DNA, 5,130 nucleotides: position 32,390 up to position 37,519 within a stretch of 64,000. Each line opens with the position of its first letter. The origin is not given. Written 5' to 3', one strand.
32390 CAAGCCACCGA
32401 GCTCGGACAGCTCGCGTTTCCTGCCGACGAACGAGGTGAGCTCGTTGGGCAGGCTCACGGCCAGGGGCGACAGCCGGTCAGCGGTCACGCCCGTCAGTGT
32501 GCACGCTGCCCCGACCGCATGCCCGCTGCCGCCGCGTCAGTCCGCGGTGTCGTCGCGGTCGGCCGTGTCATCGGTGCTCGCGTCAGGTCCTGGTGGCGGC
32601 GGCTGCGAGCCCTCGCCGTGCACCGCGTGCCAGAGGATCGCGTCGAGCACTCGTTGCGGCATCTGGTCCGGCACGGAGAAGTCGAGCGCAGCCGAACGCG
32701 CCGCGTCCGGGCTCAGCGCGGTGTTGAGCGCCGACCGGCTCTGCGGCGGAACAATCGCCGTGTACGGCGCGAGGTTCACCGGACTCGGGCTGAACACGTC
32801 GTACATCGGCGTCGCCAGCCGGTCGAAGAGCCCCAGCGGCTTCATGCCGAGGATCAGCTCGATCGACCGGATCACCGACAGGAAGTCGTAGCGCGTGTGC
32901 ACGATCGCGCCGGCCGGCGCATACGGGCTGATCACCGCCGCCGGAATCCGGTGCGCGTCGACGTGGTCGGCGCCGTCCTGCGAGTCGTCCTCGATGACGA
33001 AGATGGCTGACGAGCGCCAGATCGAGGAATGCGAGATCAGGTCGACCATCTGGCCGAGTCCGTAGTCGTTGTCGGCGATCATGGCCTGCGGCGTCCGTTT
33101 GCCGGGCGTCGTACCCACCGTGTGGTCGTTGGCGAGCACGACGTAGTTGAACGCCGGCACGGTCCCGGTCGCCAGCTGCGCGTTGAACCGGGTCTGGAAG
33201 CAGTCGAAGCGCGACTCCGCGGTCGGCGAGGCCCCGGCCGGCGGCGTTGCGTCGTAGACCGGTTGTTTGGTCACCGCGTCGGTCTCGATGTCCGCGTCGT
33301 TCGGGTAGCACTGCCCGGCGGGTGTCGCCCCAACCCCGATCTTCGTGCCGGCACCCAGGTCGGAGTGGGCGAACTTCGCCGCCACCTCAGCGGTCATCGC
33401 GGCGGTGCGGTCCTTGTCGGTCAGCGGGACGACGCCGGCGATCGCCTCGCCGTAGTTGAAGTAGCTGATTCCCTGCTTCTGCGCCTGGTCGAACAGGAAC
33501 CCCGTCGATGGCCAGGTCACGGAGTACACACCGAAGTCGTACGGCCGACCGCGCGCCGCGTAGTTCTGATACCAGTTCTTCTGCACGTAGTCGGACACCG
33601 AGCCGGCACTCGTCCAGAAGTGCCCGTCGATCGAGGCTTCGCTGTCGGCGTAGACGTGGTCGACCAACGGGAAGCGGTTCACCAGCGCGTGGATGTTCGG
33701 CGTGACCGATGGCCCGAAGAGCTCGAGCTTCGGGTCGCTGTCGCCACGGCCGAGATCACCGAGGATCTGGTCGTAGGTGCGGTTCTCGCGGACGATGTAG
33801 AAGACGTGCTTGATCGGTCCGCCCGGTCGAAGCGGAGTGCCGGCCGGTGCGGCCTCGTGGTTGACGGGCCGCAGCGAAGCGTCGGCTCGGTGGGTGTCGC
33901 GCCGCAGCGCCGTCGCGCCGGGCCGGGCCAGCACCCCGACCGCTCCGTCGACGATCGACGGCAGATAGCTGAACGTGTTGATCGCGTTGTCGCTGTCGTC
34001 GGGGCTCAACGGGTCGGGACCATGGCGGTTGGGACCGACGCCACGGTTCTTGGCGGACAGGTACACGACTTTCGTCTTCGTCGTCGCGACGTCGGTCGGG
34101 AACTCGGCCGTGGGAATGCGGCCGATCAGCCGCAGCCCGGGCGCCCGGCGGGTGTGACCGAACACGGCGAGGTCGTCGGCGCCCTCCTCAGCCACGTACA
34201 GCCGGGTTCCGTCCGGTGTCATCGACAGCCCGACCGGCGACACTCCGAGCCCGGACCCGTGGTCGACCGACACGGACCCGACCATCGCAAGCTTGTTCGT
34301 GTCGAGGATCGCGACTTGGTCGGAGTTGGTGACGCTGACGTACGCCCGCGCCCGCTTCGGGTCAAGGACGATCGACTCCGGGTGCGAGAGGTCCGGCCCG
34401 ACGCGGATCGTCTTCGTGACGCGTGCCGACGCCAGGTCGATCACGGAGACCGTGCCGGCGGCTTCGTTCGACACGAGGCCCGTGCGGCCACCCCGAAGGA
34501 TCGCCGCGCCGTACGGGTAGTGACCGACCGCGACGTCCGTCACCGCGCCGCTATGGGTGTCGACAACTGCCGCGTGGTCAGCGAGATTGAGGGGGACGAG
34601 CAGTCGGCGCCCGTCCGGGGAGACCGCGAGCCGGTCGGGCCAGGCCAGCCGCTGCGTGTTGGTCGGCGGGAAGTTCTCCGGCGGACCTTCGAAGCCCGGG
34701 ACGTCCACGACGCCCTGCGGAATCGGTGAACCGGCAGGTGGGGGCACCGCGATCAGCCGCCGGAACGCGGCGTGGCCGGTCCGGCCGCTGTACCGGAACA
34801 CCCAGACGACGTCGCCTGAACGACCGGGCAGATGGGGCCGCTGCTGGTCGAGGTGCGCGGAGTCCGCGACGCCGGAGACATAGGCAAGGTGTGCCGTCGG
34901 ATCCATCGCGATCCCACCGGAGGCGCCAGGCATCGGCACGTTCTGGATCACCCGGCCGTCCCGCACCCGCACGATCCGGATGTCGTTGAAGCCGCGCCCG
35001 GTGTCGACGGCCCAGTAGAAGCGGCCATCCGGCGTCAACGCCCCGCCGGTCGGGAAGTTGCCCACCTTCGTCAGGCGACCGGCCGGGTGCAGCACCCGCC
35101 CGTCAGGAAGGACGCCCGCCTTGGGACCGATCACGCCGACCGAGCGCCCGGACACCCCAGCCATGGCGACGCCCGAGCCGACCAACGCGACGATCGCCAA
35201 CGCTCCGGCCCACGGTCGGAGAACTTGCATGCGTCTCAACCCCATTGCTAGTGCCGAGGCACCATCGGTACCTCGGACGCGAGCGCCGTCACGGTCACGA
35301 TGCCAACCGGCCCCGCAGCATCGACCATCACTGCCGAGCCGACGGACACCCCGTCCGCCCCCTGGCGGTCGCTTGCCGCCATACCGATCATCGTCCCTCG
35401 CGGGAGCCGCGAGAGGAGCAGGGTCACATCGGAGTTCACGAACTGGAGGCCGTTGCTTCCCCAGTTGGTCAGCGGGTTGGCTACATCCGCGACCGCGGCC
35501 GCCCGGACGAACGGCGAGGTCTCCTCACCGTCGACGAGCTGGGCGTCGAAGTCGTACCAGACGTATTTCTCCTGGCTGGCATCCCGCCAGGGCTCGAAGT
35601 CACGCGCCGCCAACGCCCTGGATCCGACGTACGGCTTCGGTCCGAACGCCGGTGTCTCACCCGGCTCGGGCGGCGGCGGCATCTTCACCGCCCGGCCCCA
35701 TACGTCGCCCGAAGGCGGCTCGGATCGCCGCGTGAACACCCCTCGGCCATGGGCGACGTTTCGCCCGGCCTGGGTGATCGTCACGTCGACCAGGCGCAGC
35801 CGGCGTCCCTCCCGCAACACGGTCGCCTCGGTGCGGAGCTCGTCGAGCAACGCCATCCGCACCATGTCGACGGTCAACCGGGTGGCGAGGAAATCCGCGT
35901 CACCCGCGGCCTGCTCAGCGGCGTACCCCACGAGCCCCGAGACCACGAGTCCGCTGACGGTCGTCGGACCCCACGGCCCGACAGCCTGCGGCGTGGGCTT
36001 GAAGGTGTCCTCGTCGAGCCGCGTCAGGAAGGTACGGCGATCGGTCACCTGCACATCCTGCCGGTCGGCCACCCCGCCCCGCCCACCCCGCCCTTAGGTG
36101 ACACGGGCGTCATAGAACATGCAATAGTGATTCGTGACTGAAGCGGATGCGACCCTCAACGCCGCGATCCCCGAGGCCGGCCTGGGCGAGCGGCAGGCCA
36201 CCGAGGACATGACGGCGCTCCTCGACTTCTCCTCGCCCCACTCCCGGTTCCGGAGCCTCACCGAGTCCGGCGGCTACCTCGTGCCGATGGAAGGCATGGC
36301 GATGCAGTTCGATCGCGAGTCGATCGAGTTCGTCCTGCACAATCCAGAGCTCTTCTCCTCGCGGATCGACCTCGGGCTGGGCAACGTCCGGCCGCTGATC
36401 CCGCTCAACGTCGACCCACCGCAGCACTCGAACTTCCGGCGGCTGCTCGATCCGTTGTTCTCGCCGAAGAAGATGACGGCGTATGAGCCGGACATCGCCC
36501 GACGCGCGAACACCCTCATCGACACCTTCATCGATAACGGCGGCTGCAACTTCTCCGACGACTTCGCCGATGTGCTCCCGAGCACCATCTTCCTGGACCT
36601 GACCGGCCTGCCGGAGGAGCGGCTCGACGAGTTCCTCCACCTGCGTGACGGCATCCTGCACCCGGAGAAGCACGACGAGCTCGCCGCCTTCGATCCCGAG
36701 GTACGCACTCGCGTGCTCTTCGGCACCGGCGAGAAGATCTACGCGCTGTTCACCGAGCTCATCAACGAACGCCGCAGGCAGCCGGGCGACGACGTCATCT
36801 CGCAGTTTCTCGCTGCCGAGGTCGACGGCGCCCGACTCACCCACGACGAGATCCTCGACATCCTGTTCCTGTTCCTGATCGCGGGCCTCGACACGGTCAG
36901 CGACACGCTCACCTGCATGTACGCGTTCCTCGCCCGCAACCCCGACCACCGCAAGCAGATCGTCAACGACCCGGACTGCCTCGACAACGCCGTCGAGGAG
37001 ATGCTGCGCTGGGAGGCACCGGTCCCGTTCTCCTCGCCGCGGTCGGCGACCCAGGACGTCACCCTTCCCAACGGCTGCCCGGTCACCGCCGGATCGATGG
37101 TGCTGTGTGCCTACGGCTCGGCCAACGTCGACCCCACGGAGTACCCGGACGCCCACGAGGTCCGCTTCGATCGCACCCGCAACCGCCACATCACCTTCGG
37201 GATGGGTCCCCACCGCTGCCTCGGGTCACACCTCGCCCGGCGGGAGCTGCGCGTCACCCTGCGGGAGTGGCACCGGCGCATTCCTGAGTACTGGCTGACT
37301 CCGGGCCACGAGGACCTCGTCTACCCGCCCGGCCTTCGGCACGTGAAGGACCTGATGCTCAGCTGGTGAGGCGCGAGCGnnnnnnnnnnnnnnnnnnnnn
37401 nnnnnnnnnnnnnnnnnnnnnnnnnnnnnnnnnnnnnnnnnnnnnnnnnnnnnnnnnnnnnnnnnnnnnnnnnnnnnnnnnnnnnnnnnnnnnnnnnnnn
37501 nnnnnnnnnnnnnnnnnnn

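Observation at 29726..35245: STAND-type ATPase/LuxR (LAL) regulator adjacent to a beta-propeller-phosphoesterase fusion, with a second free-standing Tat-secreted PLC paralog 20 kb away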

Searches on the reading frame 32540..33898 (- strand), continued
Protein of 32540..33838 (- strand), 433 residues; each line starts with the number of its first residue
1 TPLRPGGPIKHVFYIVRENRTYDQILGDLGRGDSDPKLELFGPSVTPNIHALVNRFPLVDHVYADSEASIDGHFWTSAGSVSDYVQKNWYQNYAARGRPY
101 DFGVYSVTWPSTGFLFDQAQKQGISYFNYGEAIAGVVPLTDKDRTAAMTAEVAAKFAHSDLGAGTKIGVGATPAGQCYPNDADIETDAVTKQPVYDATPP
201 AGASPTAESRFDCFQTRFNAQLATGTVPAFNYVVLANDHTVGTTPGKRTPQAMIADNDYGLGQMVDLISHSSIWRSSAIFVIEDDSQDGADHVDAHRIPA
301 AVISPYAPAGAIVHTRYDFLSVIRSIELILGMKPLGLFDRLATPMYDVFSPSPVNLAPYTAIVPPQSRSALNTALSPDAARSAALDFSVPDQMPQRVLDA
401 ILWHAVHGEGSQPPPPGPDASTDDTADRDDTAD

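Call 49: search_protein_families(library=pfam, proteins=[P0247, P0252, P0256, P0269, P0282, P0306, P0326, P0356, P0241, P0277], max_evalue=0.001)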
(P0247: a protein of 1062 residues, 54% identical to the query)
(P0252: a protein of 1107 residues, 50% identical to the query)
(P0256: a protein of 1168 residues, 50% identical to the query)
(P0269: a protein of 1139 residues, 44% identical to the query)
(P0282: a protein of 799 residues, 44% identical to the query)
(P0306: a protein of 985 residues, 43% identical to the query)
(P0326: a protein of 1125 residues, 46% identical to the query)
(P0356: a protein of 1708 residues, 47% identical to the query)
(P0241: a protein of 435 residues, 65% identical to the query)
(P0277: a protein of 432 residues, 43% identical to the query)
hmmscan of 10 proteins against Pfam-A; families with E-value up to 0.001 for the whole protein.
P0247 (1062 aa): 5 families
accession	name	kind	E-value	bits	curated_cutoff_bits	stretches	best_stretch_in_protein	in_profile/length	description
PF04185.19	Phosphoesterase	-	3.2e-10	40.1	23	1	678-951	108-352/356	Phosphoesterase family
PF10282.15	Lactonase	-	1e-08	35.3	21.7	0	226-294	249-319/344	Lactonase, 7-bladed beta-propeller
PF25174.1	Beta-prop_THOC3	-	1.2e-08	34.8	305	1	226-331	52-147/272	THOC3 beta-propeller domain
PF08450.18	SGL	-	0.00019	21.6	26.3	0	203-307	116-223/246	SMP-30/Gluconolactonase/LRE-like region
PF07676.18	PD40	-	0.00073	19.9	20.9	0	95-109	14-28/38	WD40-like Beta Propeller Repeat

P0252 (1107 aa): 5 families
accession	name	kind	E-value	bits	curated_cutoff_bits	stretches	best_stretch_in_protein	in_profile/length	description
PF04185.19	Phosphoesterase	-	2e-09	37.5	23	1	848-968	216-352/356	Phosphoesterase family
PF10282.15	Lactonase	-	5.2e-09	36.2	21.7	0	230-357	200-321/344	Lactonase, 7-bladed beta-propeller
PF07676.18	PD40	-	2.5e-05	24.5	20.9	0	62-77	12-28/38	WD40-like Beta Propeller Repeat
PF25174.1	Beta-prop_THOC3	-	0.00016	21.3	305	0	184-350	93-235/272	THOC3 beta-propeller domain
PF21783.3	YNCE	-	0.00055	19.8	27.1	0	191-259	39-108/339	YNCE-like beta-propeller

P0256 (1168 aa): 3 families
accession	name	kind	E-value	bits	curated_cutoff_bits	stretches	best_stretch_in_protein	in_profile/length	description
PF10282.15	Lactonase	-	5.5e-09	36.1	21.7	0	64-253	150-320/344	Lactonase, 7-bladed beta-propeller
PF04185.19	Phosphoesterase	-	9.7e-09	35.3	23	1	944-1017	258-351/356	Phosphoesterase family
PF21783.3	YNCE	-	2.9e-05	24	27.1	0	196-268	42-114/339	YNCE-like beta-propeller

P0269 (1139 aa): 5 families
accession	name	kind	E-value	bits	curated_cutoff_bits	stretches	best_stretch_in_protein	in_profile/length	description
PF10282.15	Lactonase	-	5.8e-20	72.2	21.7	2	417-503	197-286/344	Lactonase, 7-bladed beta-propeller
PF08450.18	SGL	-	6.8e-13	49.2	26.3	1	460-575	132-244/246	SMP-30/Gluconolactonase/LRE-like region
PF04185.19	Phosphoesterase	-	3.8e-10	39.9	23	1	705-999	97-355/356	Phosphoesterase family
PF25174.1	Beta-prop_THOC3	-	2.7e-06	27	305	0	406-517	84-184/272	THOC3 beta-propeller domain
PF07676.18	PD40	-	0.00017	21.9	20.9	0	418-426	16-24/38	WD40-like Beta Propeller Repeat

P0282 (799 aa): 6 families
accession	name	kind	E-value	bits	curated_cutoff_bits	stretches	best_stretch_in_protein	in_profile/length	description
PF04185.19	Phosphoesterase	-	7.3e-19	68.6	23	2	454-703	98-356/356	Phosphoesterase family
PF10282.15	Lactonase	-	1.9e-12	47.5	21.7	1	179-347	128-309/344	Lactonase, 7-bladed beta-propeller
PF08450.18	SGL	-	1.4e-10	41.6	26.3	1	240-348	136-245/246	SMP-30/Gluconolactonase/LRE-like region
PF21783.3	YNCE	-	0.00017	21.5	27.1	0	163-315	79-226/339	YNCE-like beta-propeller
PF25174.1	Beta-prop_THOC3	-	0.00027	20.5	305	0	210-319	62-161/272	THOC3 beta-propeller domain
PF13449.12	Phytase-like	-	0.00058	20.3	27.6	0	243-305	73-142/284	Esterase-like activity of phytase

P0306 (985 aa): 3 families
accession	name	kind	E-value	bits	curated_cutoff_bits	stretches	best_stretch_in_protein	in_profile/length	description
PF10282.15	Lactonase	-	4e-13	49.7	21.7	1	248-371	202-320/344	Lactonase, 7-bladed beta-propeller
PF08450.18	SGL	-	1.5e-09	38.3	26.3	0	83-168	93-178/246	SMP-30/Gluconolactonase/LRE-like region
PF04185.19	Phosphoesterase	-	3.2e-09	36.8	23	1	846-882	319-355/356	Phosphoesterase family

P0326 (1125 aa): 9 families
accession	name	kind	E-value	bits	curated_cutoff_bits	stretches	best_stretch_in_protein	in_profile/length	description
PF21783.3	YNCE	-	6.2e-11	42.6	27.1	1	492-658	40-205/339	YNCE-like beta-propeller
PF04185.19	Phosphoesterase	-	3e-10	40.2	23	1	768-1022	99-356/356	Phosphoesterase family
PF25174.1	Beta-prop_THOC3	-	2.3e-09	37.1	305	1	516-674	83-232/272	THOC3 beta-propeller domain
PF10282.15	Lactonase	-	8.9e-09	35.4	21.7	1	529-673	150-308/344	Lactonase, 7-bladed beta-propeller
PF24684.1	Vgb_lyase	-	2e-07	30.6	50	1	483-614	57-189/290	Virginiamycin B lyase family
PF02239.22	Cytochrom_D1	-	2.8e-07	29.9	25.5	0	514-561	69-116/368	Cytochrome D1 heme domain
PF08450.18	SGL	-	3.7e-07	30.4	26.3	1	489-658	9-183/246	SMP-30/Gluconolactonase/LRE-like region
PF06452.16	CBM9_1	-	6.3e-07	29.9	23.4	0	48-89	32-74/185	Carbohydrate family 9 binding domain-like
PF23414.1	Beta-prop_EML_2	-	0.00015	21.7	90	0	513-589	31-107/266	Echinoderm microtubule-associated protein second beta-propeller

P0356 (1708 aa): 6 families
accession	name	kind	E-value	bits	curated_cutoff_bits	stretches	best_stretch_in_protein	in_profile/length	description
PF10282.15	Lactonase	-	9.8e-17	61.6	21.7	2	846-1090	77-322/344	Lactonase, 7-bladed beta-propeller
PF04185.19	Phosphoesterase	-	3.2e-14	53.3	23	1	1292-1561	97-355/356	Phosphoesterase family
PF01663.27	Phosphodiest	-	2.3e-13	50.9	23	1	53-127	1-72/342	Type I phosphodiesterase / nucleotide pyrophosphatase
PF08450.18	SGL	-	2.2e-07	31.2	26.3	0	970-1042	136-202/246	SMP-30/Gluconolactonase/LRE-like region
PF21783.3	YNCE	-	3.7e-07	30.2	27.1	1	1027-1098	40-109/339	YNCE-like beta-propeller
PF25174.1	Beta-prop_THOC3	-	0.00025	20.6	305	0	973-1127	94-232/272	THOC3 beta-propeller domain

P0241 (435 aa): 1 family
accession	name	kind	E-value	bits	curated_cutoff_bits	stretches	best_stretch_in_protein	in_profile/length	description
PF04185.19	Phosphoesterase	-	9.3e-15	55.1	23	1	58-341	99-353/356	Phosphoesterase family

P0277 (432 aa): 1 family
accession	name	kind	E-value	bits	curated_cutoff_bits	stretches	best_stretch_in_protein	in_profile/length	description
PF04185.19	Phosphoesterase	-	6.3e-17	62.2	23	1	83-340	98-356/356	Phosphoesterase family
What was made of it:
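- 8 of 8 long representatives have both Pfam domains (call 49).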

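Call 53: predict_structure(alignment_id=A2)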
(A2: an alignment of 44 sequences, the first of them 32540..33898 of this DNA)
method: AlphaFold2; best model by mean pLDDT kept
length: 453 residues; sequences in the alignment: 44
mean_pLDDT: 76.4   pTM: 0.84
mean pLDDT of the five models: 76.4, 74.2, 73.2, 72.2, 69.5
residues with pLDDT >= 90: 178; 70-90: 138; 50-70: 47; < 50: 90
segments of 3 or more residues with pLDDT < 50: 1-10, 85-132, 152-156, 183-194, 310-314, 445-453
pLDDT, mean of each block of 10 residues (from residue 1): 42 72 95 87 82 84 95 91 48 36 40 44 38 68 87 50 67 75 45 61 78 93 92 95 96 87 92 96 99 98 67 62 95 81 90 79 88 97 97 95 80 76 91 72 49 33
secondary structure, 60 per line:
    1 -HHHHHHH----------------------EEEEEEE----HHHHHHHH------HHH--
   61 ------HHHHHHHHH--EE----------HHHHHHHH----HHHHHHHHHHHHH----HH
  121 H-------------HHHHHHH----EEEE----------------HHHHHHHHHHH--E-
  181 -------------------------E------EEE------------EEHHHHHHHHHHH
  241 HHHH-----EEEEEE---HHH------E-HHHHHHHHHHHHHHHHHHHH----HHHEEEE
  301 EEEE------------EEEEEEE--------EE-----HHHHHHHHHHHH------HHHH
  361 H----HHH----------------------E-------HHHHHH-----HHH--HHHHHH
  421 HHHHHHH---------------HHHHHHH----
elements in order: H2-8 E31-37 H42-49 H67-75 H90-97 H102-114 H135-141 E146-149 H166-176 E213-215 H230-244 E250-255 H270-289 E297-304 E317-323 H339-350 H357-361 H399-404 H415-427 H443-449
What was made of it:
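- On PF04185 phosphoesterase (AcpA/PLC) family: The model has pLDDT 76 and pTM 0.84 (call 53).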

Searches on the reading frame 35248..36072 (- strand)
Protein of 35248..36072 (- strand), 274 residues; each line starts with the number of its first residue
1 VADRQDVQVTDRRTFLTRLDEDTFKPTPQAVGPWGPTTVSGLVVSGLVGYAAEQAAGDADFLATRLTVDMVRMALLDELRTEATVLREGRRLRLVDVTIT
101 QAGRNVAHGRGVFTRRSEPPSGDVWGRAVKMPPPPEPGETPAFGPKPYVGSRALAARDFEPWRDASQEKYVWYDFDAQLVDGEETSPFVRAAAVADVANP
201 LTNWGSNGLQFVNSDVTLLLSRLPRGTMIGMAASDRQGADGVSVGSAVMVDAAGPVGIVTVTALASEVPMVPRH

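Call 11: search_protein_families(library=pfam, proteins=[window:35248-36072:-], max_evalue=0.001)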
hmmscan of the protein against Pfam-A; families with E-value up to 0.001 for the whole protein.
window:35248-36072:- (274 aa): 2 families
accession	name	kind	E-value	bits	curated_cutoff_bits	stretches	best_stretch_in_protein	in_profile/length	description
PF20789.3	4HBT_3C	-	3.8e-10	40.5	24.1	1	133-260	6-135/140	Acyl-CoA thioesterase C-terminal domain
PF13622.12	4HBT_3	-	4.7e-08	33.6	24.3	1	32-113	3-82/83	Acyl-CoA thioesterase N-terminal domain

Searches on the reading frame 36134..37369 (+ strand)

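Call 11: search_protein_families(library=pfam, proteins=[window:36134-37369:+], max_evalue=0.001)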
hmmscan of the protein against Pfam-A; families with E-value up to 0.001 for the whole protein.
window:36134-37369:+ (411 aa): 1 family
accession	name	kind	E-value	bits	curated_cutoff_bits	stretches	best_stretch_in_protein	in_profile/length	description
PF00067.27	p450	-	1.5e-29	103.5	22.8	1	55-376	46-425/462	Cytochrome P450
